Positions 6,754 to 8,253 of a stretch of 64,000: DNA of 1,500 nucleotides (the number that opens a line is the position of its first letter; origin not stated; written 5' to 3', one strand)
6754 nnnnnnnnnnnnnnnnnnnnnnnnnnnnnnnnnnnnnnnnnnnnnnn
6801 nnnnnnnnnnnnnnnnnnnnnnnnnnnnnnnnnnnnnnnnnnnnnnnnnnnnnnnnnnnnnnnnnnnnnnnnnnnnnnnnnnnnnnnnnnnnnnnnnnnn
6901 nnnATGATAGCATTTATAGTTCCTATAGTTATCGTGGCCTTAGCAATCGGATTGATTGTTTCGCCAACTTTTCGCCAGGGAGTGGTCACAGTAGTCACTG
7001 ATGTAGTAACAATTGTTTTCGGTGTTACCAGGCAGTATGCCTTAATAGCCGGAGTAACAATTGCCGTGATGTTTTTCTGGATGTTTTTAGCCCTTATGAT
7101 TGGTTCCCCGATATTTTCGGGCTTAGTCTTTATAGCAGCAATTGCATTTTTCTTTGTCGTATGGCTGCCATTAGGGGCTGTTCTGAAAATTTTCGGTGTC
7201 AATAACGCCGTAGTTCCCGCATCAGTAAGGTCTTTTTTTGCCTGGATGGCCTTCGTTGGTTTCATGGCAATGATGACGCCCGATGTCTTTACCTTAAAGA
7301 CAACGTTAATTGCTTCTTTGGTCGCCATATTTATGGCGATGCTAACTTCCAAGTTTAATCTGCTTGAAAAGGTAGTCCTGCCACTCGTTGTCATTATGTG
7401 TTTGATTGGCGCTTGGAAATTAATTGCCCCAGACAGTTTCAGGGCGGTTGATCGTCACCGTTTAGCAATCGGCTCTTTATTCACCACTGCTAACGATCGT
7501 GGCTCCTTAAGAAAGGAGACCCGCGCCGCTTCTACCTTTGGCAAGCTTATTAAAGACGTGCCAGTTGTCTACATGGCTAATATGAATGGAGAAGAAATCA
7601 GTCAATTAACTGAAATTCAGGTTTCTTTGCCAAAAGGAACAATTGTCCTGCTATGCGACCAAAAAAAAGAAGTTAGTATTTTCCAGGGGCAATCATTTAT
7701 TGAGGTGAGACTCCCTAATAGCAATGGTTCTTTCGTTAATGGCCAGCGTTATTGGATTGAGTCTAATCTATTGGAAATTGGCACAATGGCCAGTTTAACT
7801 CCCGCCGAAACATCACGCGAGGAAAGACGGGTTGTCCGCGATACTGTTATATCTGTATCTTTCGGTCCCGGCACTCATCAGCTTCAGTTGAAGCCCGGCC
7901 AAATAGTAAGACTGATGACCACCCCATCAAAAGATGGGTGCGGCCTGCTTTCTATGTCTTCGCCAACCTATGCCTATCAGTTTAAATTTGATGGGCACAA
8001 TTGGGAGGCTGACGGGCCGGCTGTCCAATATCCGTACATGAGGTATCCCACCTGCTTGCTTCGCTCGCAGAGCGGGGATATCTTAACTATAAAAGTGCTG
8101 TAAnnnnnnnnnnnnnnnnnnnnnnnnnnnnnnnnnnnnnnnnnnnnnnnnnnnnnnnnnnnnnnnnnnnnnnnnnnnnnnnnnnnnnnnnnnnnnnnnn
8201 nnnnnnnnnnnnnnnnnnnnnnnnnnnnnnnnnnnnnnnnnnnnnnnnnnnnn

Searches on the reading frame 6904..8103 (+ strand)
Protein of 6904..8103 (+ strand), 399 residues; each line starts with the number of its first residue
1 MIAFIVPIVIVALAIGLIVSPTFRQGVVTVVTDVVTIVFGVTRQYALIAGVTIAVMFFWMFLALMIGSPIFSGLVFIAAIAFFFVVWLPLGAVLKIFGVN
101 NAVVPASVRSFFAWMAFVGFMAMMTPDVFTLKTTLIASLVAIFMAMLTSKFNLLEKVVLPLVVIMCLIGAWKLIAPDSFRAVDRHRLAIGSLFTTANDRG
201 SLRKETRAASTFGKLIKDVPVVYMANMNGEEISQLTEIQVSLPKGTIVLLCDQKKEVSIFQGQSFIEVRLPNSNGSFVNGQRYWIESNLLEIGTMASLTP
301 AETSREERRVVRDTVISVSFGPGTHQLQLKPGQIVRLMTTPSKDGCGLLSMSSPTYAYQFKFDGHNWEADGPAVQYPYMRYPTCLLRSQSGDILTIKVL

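Call 7: search_protein_families(library=phrogs, proteins=[window:6904-8103:+], max_evalue=1)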
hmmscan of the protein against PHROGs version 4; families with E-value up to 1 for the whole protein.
window:6904-8103:+ (399 aa): 0 families

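Call 8: search_protein_families(library=pfam, proteins=[window:6904-8103:+], max_evalue=1)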
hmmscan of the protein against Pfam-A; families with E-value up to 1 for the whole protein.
window:6904-8103:+ (399 aa): 0 families

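Call 11: find_encoding_contigs(protein=window:6904-8103:+, flank=10000, max_places=10)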
Protein window:6904-8103:+ (399 aa): no gene with exactly this product is on record in the collection.

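Call 13: find_homologous_proteins(query=window:6904-8103:+, max_evalue=0.001)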
Query window:6904-8103:+ (399 aa): 17 proteins with E <= 0.001 among 8000 candidates.
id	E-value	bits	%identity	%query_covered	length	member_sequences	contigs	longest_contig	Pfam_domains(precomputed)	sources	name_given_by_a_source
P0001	3.6e-257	871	100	100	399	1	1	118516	-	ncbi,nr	ncbi:MAG: hypothetical protein PHG95_00110 [Patescibacteria group bacterium]|nr:hypothetical protein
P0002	5.0e-191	653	76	100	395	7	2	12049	-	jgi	-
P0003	5.0e-189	646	76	98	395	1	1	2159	-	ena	-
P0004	1.5e-188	645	76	98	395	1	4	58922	-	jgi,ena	-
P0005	6.9e-188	643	75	98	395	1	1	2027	-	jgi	-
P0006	2.1e-187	641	75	98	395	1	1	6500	-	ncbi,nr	ncbi:MAG TPA: hypothetical protein PK086_03405 [bacterium]|nr:hypothetical protein [bacterium]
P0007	4.1e-152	525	62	96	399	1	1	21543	-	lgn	-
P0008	4.0e-148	512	74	85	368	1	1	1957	-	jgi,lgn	-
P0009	5.2e-136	472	54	99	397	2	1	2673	-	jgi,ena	-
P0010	1.7e-131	457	63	85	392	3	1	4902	-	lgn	-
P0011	1.2e-119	418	51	100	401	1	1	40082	-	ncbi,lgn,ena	-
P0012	1.3e-119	418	51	100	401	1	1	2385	-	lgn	-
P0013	3.6e-119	417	52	96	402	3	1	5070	-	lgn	-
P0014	1.5e-116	408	47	95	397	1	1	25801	-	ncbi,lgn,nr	ncbi:hypothetical protein K9M09_01505 [Patescibacteria group bacterium]|nr:hypothetical protein [Pat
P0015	2.4e-116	407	52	93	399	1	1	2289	-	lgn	-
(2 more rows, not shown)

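Call 15: find_encoding_contigs(protein=P0004, flank=10000, max_places=4)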
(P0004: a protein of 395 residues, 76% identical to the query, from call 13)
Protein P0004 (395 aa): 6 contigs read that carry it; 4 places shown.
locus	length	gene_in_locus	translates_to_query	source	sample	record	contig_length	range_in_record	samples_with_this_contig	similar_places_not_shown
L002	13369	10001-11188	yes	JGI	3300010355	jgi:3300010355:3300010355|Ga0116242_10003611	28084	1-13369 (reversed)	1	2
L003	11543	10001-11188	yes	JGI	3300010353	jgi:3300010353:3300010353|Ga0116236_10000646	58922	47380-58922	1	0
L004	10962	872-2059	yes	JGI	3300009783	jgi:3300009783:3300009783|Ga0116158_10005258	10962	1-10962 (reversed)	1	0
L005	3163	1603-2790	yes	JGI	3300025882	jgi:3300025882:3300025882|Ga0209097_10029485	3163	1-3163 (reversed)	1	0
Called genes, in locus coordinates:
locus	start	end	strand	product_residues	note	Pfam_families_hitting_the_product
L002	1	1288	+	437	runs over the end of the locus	PF03952:Enolase_N, PF00113:Enolase_C, PF13378:MR_MLE_C (weak)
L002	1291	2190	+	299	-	PF01676:Metalloenzyme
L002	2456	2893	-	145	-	PF02681:DUF212, PF01569:PAP2 (faint)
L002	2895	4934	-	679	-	PF02518:HATPase_c, PF00204:DNA_gyraseB, PF01751:Toprim, PF00986:DNA_gyraseB_C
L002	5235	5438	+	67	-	-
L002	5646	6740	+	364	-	PF04321:RmlD_sub_bind, PF01073:3Beta_HSD, PF01370:Epimerase, PF13460:NAD_binding_10, PF16363:GDP_Man_Dehyd, PF07993:NAD_binding_4 (weak), PF02719:Polysacc_synt_2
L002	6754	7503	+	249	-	PF00121:TIM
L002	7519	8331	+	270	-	PF00515:TPR_1 (faint), PF07719:TPR_2 (faint), PF13181:TPR_8 (faint), PF13428:TPR_14 (faint), PF13432:TPR_16 (faint), PF14559:TPR_19 (faint), PF13424:TPR_12 (weak)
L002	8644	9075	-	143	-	-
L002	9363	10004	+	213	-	-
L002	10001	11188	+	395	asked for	-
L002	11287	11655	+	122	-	PF04956:TrbC (faint), PF18895:T4SS_pilin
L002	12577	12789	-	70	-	PF07508:Recombinase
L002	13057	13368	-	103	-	?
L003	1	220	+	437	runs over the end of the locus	PF03952:Enolase_N, PF00113:Enolase_C, PF13378:MR_MLE_C (weak)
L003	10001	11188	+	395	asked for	-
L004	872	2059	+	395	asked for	-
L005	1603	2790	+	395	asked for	-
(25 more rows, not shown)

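Call 16: find_encoding_contigs(protein=P0011, flank=10000, max_places=3)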
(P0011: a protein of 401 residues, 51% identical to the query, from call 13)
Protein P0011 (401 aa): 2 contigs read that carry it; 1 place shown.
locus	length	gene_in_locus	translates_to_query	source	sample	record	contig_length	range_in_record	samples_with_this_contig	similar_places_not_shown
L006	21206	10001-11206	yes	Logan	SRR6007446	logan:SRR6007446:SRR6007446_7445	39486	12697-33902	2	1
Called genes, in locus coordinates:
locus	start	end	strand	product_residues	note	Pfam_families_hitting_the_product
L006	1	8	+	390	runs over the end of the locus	PF00162:PGK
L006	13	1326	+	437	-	PF03952:Enolase_N, PF00113:Enolase_C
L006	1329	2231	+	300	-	PF01676:Metalloenzyme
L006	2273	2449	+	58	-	-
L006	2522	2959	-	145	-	PF02681:DUF212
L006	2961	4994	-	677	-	PF02518:HATPase_c, PF00204:DNA_gyraseB, PF01751:Toprim, PF00986:DNA_gyraseB_C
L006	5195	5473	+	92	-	-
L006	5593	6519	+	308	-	PF01073:3Beta_HSD, PF01370:Epimerase, PF02719:Polysacc_synt_2, PF04321:RmlD_sub_bind, PF13460:NAD_binding_10, PF16363:GDP_Man_Dehyd, PF07993:NAD_binding_4 (weak)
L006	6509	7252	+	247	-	PF00121:TIM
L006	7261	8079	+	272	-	PF07719:TPR_2 (faint), PF13181:TPR_8 (faint), PF13432:TPR_16 (faint), PF14559:TPR_19 (faint), PF00515:TPR_1 (faint), PF13424:TPR_12 (weak)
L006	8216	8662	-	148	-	-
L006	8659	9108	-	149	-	-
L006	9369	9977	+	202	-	-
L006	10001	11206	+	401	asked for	-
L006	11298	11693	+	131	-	PF18895:T4SS_pilin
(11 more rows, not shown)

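Call 17: find_encoding_contigs(protein=P0014, flank=10000, max_places=3)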
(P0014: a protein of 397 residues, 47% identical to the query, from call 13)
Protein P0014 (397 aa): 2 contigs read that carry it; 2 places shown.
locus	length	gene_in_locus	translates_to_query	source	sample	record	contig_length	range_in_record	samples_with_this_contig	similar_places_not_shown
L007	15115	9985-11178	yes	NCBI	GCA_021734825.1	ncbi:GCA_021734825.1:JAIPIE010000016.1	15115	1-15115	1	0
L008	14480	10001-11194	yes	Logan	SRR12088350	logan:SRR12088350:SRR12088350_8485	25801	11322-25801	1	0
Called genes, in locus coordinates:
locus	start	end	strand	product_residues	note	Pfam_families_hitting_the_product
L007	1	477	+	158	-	PF00162:PGK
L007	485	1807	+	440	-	PF03952:Enolase_N, PF00113:Enolase_C, PF13378:MR_MLE_C (faint)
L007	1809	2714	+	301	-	PF01676:Metalloenzyme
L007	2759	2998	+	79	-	-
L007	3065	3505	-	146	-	PF01569:PAP2 (faint), PF02681:DUF212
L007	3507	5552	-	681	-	PF02518:HATPase_c, PF00204:DNA_gyraseB, PF01751:Toprim, PF00986:DNA_gyraseB_C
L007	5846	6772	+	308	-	PF01073:3Beta_HSD, PF01370:Epimerase, PF02719:Polysacc_synt_2, PF04321:RmlD_sub_bind, PF07993:NAD_binding_4 (faint), PF13460:NAD_binding_10 (weak), PF16363:GDP_Man_Dehyd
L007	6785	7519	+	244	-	PF00121:TIM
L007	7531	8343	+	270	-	PF13432:TPR_16 (faint), PF07719:TPR_2 (faint), PF00515:TPR_1 (faint), PF13181:TPR_8 (faint), PF13424:TPR_12 (faint), PF14559:TPR_19 (faint)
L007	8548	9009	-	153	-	-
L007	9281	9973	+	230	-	-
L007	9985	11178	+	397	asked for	-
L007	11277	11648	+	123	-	PF04956:TrbC (weak), PF18895:T4SS_pilin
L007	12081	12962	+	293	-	PF01149:Fapy_DNA_glyco, PF06831:H2TH, PF06827:zf-FPG_IleRS (weak)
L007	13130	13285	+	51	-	PF00471:Ribosomal_L33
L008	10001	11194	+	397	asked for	-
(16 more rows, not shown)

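Call 18: find_encoding_contigs(protein=P0007, flank=10000, max_places=3)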
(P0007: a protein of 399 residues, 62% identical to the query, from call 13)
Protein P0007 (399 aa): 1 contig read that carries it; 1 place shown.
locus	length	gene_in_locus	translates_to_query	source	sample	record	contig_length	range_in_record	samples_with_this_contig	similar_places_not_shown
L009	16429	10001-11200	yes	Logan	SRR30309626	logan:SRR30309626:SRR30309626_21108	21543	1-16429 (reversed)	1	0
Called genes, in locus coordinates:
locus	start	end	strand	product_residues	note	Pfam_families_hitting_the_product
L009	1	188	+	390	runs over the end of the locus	PF00162:PGK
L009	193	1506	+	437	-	PF03952:Enolase_N, PF00113:Enolase_C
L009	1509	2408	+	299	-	PF01676:Metalloenzyme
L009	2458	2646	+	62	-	-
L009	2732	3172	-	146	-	PF01569:PAP2 (faint), PF02681:DUF212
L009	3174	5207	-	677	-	PF02518:HATPase_c, PF00204:DNA_gyraseB, PF01751:Toprim, PF00986:DNA_gyraseB_C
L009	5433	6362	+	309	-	PF01073:3Beta_HSD, PF01370:Epimerase, PF02719:Polysacc_synt_2, PF04321:RmlD_sub_bind, PF13460:NAD_binding_10, PF16363:GDP_Man_Dehyd, PF07993:NAD_binding_4 (weak)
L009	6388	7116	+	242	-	PF00121:TIM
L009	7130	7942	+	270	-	PF00515:TPR_1 (faint), PF07719:TPR_2 (faint), PF13181:TPR_8 (faint), PF13428:TPR_14 (faint), PF14559:TPR_19 (faint), PF13424:TPR_12 (weak)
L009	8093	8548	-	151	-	-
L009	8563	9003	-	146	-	-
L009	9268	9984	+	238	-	-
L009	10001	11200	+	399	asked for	-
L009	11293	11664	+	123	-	PF18895:T4SS_pilin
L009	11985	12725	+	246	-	PF14340:DUF4395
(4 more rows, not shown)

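Call 25: find_homologous_proteins(query=A1, max_evalue=0.01)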
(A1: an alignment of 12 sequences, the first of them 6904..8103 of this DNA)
Query A1 (12 sequences) (399 aa, profile of the alignment): 22 proteins with E <= 0.01 among 8000 candidates.
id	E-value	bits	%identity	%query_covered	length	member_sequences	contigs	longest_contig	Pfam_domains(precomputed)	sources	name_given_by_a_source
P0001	1.0e-206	705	100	100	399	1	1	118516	-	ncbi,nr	ncbi:MAG: hypothetical protein PHG95_00110 [Patescibacteria group bacterium]|nr:hypothetical protein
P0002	1.5e-194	665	76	100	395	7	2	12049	-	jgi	-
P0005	9.3e-194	662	75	98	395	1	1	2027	-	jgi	-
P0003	1.1e-193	662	76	98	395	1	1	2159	-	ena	-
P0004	3.3e-193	660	76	98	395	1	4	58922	-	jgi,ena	-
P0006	3.2e-192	657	75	98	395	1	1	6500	-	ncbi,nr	ncbi:MAG TPA: hypothetical protein PK086_03405 [bacterium]|nr:hypothetical protein [bacterium]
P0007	9.6e-189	646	62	96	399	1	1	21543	-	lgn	-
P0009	5.5e-187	640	54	99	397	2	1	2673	-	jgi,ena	-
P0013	3.0e-182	624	52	96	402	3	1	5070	-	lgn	-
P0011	8.9e-182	623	51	100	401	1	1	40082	-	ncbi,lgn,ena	-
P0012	5.5e-181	620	51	100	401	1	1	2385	-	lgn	-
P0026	3.3e-180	618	55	95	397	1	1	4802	-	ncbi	-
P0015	2.3e-173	595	52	93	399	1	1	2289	-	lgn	-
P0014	4.0e-173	594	47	95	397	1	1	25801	-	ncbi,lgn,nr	ncbi:hypothetical protein K9M09_01505 [Patescibacteria group bacterium]|nr:hypothetical protein [Pat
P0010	1.4e-172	592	63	85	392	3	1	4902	-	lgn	-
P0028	2.0e-96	342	33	89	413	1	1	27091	-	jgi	-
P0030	7.1e-88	313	31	99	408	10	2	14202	-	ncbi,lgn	-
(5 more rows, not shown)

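Call 26: find_encoding_contigs(protein=P0028, flank=10000, max_places=2)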
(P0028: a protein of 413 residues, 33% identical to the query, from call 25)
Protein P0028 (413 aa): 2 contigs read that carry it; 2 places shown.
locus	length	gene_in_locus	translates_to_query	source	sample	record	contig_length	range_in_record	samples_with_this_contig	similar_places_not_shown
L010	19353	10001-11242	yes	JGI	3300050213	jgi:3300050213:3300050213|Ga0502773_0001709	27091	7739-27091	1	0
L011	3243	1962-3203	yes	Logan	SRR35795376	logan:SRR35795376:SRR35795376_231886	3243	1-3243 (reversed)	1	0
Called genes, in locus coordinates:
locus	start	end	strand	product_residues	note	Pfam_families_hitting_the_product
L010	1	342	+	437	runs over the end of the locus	PF03952:Enolase_N, PF00113:Enolase_C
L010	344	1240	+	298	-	PF01676:Metalloenzyme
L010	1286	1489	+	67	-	-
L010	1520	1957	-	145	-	PF02681:DUF212, PF01569:PAP2 (faint)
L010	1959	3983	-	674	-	PF02518:HATPase_c, PF00204:DNA_gyraseB, PF01751:Toprim, PF00986:DNA_gyraseB_C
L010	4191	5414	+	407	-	PF19425:Csd3_N2, PF01551:Peptidase_M23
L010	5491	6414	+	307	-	PF01073:3Beta_HSD, PF01370:Epimerase, PF02719:Polysacc_synt_2, PF04321:RmlD_sub_bind, PF05368:NmrA (weak), PF13460:NAD_binding_10, PF16363:GDP_Man_Dehyd, PF07993:NAD_binding_4 (weak)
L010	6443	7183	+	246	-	PF00121:TIM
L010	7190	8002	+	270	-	PF07719:TPR_2 (faint), PF13181:TPR_8 (faint), PF13424:TPR_12 (faint), PF00515:TPR_1 (faint), PF13428:TPR_14 (faint), PF13432:TPR_16 (faint), PF14559:TPR_19 (weak)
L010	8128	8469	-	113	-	-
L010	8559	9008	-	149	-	-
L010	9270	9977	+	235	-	-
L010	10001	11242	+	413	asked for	-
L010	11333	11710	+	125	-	PF04956:TrbC (faint), PF18895:T4SS_pilin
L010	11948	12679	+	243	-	PF14340:DUF4395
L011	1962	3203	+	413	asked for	-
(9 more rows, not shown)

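Call 27: find_encoding_contigs(protein=P0030, flank=10000, max_places=2)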
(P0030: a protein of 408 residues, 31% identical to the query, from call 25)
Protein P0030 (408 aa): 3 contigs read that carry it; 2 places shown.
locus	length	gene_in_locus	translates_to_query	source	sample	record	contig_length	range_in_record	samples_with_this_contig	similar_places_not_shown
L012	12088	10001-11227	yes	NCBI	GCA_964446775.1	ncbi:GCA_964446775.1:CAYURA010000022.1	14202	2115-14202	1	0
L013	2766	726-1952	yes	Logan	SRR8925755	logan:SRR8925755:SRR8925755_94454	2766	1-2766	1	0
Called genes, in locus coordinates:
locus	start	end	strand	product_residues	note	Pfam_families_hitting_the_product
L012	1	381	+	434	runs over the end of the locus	PF03952:Enolase_N, PF00113:Enolase_C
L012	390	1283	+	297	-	PF01676:Metalloenzyme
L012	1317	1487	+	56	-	-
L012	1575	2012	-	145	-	PF02681:DUF212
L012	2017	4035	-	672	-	PF02518:HATPase_c, PF00204:DNA_gyraseB, PF01751:Toprim, PF00986:DNA_gyraseB_C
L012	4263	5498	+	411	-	PF19425:Csd3_N2, PF01551:Peptidase_M23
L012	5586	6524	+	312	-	PF01073:3Beta_HSD, PF01370:Epimerase, PF02719:Polysacc_synt_2, PF04321:RmlD_sub_bind, PF05368:NmrA (faint), PF13460:NAD_binding_10, PF16363:GDP_Man_Dehyd, PF07993:NAD_binding_4 (weak)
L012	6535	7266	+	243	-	PF00121:TIM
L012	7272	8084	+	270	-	PF07719:TPR_2 (faint), PF13181:TPR_8 (faint), PF13424:TPR_12 (faint), PF14559:TPR_19 (weak)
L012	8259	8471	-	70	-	-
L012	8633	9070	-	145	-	-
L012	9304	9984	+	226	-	-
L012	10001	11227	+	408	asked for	-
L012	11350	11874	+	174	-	PF04956:TrbC (weak), PF18895:T4SS_pilin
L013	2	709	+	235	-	?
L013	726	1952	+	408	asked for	-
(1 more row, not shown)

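Call 28: find_related_loci(query=A1, collection=genome_contigs, flank=10000)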
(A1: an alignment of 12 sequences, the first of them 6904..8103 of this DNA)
Query A1 (399 aa) in genome_contigs; peptide patterns used: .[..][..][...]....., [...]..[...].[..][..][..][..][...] (x = any residue, [..] = any of these).
40 stretches matched a pattern; 9 encode a relative of the query (tblastn E <= 1e-3); 7 distinct loci.
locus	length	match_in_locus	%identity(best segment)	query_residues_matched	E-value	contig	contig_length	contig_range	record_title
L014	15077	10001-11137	47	20-399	2e-116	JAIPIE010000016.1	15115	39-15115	MAG: Patescibacteria group bacterium isolate Tobar13.5m-G67 Tobar13-5m-C4522, whole genome shotgun sequence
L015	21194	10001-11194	51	1-398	7e-127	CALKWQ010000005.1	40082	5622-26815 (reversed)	MAG TPA_asm: uncultured bacterium isolate SRR6007447_bin.26_CONCOCT_v1.1_MAG genome assembly, contig: ERZ724101.508, who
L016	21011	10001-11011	63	8-346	4e-140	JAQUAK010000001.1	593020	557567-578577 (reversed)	MAG: Patescibacteria group bacterium isolate STC_82 NODE_12_length_593020_cov_6.814130_Sandtown_C, whole genome shotgun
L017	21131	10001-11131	34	23-399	1e-67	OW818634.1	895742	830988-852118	metagenome genome assembly, chromosome: 1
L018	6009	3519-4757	30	11-399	5e-61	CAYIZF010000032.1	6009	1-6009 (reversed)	MAG TPA_asm: uncultured Gammaproteobacteria bacterium isolate ERP122455_co1_171 genome assembly, contig: NODE_5038_lengt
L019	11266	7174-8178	35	69-399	2e-64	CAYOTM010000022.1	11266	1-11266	MAG TPA_asm: uncultured Gammaproteobacteria bacterium isolate SRP192927_co6_793 genome assembly, contig: NODE_14574_leng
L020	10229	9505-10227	30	51-294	3e-36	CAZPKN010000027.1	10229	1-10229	MAG TPA_asm: uncultured Gammaproteobacteria bacterium isolate binchicken_co212_18 genome assembly, contig: NODE_8610_len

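Call 50: predict_structure(alignment_id=A4)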
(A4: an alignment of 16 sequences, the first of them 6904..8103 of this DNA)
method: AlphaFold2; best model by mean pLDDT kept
length: 399 residues; sequences in the alignment: 16
mean_pLDDT: 70.0   pTM: 0.30
mean pLDDT of the five models: 70.0, 68.0, 65.5, 63.7, 59.5
residues with pLDDT >= 90: 5; 70-90: 231; 50-70: 115; < 50: 48
segments of 3 or more residues with pLDDT < 50: 175-209, 302-313
pLDDT, mean of each block of 10 residues (from residue 1): 77 78 73 67 73 80 75 76 78 71 70 68 60 62 57 64 66 49 39 35 43 84 85 86 87 68 84 81 86 70 36 64 82 78 58 81 79 67 79 81
secondary structure, 60 per line:
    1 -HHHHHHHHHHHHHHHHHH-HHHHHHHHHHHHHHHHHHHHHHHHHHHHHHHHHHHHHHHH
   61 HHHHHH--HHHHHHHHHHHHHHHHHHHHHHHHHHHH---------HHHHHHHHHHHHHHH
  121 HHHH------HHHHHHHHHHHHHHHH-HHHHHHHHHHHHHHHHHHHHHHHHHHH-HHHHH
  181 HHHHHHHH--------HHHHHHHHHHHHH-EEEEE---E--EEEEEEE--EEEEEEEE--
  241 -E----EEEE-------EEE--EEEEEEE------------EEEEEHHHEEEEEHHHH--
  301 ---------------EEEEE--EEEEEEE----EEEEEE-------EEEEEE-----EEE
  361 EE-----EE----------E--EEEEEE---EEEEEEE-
elements in order: H2-19 H21-66 H69-96 H106-124 H131-146 H148-174 H176-188 H197-209 E211-215 E222-228 E231-238 E247-250 E258-260 E263-269 E282-286 E290-294 H295-298 E316-320 E323-329 E334-339 E347-352 E358-362 E383-388 E392-398

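Call 55: fold_search(model_id=the predicted structure, library=pdb)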
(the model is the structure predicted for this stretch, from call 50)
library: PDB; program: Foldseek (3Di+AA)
matches with E <= 10: 571; with E <= 0.001: 0
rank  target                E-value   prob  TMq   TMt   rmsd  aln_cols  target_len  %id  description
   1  9qcm_D                3.7e-03  0.75  0.14  0.11  18.9       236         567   10  Botulinum neurotoxin type B1, 14-subunit, Large Progenitor Toxin Complex (L-PTC) (released 2025-09-10)
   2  9sn1                  4.4e-03  0.87  0.15  0.09  21.6       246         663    9  Lip3 DL-peptidase in the apo-state (released 2026-02-18)
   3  9ug5_C                4.9e-03  0.69  0.14  0.10  19.1       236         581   13  Crystal structure of HA3 from Clostridium botulinum type B with alpha2,3-sialyllactose (released 2025-11-05)
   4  9qce_B                6.4e-03  0.60  0.13  0.10  18.8       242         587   13  HA70-HA17-HA33 complex from Clostridium botulinum Serotype B1 (released 2025-09-10)
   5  9ea9_E                8.5e-03  0.66  0.14  0.14  19.0       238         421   11  Crystal structure of BoNT/A-NTNH-HA70 -VHH_F12-VHH_H7-Fab_NTNH complex (released 2025-09-17)
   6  4dxz                  1.5e-02  0.99  0.14  0.42   6.1       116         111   14  crystal structure of a PliG-Ec mutant, a periplasmic lysozyme inhibitor of g-type lysozyme from Escherichia coli (released 2012-06-20)
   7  4dy3_A                1.6e-02  1.00  0.16  0.45   4.7       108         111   15  crystal structure of Escherichia coli PliG, a periplasmic lysozyme inhibitor of g-type lysozyme (released 2012-06-13)
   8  9buv                  1.6e-02  0.20  0.10  0.07  18.2       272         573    8  Crystal structure of Cry1Fa R226Q (released 2024-05-29)
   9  4lo4_B                1.8e-02  0.57  0.15  0.14  19.1       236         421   12  Apo HA-70 (released 2013-10-30)
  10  4dzg                  2.2e-02  0.96  0.14  0.37   6.6       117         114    8  Crystal structure of Aeromonas hydrophila PliG, a periplasmic lysozyme inhibitor of g-type lysozyme (released 2012-06-13)
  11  4dy5_C                2.3e-02  0.99  0.16  0.46   5.1       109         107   11  Crystal structure of Salmonella Typhimurium PliG, a periplasmic lysozyme inhibitor of g-type lysozyme (released 2012-06-13)
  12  4dy5_A                2.6e-02  0.99  0.15  0.45   6.1       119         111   11  Crystal structure of Salmonella Typhimurium PliG, a periplasmic lysozyme inhibitor of g-type lysozyme (released 2012-06-13)
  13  4h8s_A                2.6e-02  0.25  0.13  0.13  29.7       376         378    9  Crystal structure of human APPL2BARPH domain (released 2012-10-17)
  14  2zs6_B                2.6e-02  0.16  0.09  0.09  21.4       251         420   12  HA3 subcomponent of botulinum type C progenitor toxin (released 2008-09-16)
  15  9qce_A                2.9e-02  0.38  0.14  0.10  19.4       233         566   12  HA70-HA17-HA33 complex from Clostridium botulinum Serotype B1 (released 2025-09-10)
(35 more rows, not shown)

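Call 57: search_protein_families(library=padloc, proteins=[window:6904-8103:+], max_evalue=1)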
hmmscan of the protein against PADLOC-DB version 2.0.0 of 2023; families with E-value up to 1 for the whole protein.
window:6904-8103:+ (399 aa): 2 families
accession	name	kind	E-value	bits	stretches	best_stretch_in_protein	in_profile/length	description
PDLC00025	DruG2|DruG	-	0.068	9.7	1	291-362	85-156/704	Unknown function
PDLC00714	Effector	-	0.31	8.5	1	70-151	6-87/200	2TM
